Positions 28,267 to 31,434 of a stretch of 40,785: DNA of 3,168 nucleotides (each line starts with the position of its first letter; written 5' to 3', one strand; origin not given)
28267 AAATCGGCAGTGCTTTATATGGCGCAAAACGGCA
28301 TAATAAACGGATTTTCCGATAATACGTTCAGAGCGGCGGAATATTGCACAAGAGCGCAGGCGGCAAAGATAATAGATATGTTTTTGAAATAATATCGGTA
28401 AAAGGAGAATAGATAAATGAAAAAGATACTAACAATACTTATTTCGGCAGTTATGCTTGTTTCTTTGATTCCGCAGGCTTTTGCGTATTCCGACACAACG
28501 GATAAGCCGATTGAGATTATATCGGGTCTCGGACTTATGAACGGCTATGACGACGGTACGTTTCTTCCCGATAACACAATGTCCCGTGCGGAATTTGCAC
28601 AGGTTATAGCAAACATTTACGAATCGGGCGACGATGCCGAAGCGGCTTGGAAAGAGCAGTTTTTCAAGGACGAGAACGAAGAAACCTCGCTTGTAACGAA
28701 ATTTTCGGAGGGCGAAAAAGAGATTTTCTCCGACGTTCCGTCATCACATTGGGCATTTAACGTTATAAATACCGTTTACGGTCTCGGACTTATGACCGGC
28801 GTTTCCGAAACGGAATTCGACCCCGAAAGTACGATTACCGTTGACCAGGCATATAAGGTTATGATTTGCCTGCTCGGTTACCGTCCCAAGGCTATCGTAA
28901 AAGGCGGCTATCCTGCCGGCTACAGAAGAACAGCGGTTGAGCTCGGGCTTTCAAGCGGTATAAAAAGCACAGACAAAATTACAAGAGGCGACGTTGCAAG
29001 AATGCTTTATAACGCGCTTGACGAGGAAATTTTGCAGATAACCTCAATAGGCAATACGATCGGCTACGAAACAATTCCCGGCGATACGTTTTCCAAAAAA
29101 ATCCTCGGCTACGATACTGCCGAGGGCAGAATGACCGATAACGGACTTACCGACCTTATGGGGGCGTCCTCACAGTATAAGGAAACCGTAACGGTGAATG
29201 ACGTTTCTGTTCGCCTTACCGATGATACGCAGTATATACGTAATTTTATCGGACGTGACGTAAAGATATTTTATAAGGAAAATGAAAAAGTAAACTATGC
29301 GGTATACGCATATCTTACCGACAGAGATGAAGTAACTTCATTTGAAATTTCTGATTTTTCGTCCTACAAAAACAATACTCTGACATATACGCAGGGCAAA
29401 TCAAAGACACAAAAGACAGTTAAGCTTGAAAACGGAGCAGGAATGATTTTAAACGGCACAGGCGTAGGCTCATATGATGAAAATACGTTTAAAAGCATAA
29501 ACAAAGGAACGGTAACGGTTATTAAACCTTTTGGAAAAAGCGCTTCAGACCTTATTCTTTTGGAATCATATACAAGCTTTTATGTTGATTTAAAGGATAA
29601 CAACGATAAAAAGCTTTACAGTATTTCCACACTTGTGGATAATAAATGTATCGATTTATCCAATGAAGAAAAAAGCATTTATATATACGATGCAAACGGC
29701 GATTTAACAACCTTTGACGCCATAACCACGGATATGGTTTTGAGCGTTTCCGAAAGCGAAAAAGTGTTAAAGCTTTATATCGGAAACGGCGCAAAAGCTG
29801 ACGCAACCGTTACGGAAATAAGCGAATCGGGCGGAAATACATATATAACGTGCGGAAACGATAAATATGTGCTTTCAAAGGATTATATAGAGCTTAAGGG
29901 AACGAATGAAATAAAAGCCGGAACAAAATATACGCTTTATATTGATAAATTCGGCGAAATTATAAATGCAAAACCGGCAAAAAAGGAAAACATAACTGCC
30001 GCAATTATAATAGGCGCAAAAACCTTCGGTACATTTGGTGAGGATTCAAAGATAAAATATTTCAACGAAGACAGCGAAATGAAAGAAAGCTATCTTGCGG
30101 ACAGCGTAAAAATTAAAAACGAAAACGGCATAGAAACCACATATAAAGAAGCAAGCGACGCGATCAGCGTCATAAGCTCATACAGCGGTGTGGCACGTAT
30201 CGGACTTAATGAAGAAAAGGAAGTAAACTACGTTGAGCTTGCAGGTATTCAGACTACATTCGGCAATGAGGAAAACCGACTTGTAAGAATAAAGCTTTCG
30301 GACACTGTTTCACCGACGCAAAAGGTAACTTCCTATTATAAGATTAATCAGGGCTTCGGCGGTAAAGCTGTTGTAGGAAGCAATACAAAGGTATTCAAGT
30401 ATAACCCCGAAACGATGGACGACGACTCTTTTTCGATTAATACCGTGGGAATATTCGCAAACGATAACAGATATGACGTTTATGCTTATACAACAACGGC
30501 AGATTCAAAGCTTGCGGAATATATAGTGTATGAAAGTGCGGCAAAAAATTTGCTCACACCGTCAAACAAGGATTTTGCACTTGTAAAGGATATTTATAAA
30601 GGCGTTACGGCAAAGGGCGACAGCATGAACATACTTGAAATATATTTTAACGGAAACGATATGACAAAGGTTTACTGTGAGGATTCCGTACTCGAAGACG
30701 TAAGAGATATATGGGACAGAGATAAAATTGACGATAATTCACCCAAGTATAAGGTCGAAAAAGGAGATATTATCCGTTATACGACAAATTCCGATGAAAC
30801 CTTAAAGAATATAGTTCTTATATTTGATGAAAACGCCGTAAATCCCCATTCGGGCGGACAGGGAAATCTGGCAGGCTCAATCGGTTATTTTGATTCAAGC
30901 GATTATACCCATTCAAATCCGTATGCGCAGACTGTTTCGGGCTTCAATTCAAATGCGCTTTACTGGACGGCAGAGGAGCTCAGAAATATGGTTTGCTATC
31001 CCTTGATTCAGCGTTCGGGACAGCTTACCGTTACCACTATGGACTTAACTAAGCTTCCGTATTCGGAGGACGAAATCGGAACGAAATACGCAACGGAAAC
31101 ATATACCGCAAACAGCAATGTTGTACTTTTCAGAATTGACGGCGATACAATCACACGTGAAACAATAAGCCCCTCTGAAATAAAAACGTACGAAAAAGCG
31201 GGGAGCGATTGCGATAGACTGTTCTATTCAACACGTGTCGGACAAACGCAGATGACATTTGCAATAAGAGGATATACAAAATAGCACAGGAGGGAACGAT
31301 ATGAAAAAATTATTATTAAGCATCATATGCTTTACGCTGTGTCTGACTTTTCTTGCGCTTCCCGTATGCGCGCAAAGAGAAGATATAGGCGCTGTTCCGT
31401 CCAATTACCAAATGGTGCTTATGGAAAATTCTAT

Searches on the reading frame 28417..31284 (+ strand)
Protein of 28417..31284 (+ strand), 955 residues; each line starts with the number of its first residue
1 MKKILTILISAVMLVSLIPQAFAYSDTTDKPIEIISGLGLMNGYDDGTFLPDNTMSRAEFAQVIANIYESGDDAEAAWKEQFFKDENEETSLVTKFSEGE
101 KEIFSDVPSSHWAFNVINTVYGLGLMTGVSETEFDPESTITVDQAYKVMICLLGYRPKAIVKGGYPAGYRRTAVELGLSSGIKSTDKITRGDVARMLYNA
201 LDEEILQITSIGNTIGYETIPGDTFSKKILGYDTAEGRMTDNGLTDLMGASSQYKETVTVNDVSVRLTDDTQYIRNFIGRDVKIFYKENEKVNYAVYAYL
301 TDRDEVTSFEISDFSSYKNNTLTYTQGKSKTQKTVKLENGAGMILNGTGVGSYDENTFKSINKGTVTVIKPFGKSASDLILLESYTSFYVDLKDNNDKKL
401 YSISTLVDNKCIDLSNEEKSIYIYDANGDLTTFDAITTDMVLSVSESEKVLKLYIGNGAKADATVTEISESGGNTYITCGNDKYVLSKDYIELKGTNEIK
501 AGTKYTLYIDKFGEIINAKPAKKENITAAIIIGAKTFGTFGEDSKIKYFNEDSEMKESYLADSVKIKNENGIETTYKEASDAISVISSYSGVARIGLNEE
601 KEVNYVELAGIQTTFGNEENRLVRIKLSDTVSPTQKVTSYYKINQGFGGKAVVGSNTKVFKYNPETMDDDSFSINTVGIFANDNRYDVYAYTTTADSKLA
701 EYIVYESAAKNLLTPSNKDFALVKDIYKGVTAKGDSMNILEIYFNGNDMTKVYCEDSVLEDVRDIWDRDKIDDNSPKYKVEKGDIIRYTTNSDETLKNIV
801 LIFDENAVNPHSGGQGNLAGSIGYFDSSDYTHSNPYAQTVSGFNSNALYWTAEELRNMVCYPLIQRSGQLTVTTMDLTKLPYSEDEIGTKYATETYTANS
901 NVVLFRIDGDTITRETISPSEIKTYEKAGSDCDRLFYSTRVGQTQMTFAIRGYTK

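Call 5: search_protein_families(library=pfam, proteins=[window:28417-31284:+], max_evalue=0.01)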
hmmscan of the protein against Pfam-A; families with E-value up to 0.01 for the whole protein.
window:28417-31284:+ (955 aa): 1 family
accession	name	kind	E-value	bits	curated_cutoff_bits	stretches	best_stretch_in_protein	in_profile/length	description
PF00395.25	SLH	-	3.1e-19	69.1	20.8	2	30-61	13-44/44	S-layer homology domain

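Call 6: search_protein_families(library=ncbifam, proteins=[window:28417-31284:+], max_evalue=0.01)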
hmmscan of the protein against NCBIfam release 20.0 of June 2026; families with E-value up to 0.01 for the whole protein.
window:28417-31284:+ (955 aa): 0 families

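Call 43: search_solved_structures(query=window:28417-31284:+, max_evalue=0.01)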
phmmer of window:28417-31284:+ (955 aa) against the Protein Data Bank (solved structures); distinct sequences matched with E-value up to 0.01: 1.
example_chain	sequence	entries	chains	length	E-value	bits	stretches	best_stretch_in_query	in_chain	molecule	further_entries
8bz2_A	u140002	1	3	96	0.00057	21.5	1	31-79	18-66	S-layer homology domain-containing protein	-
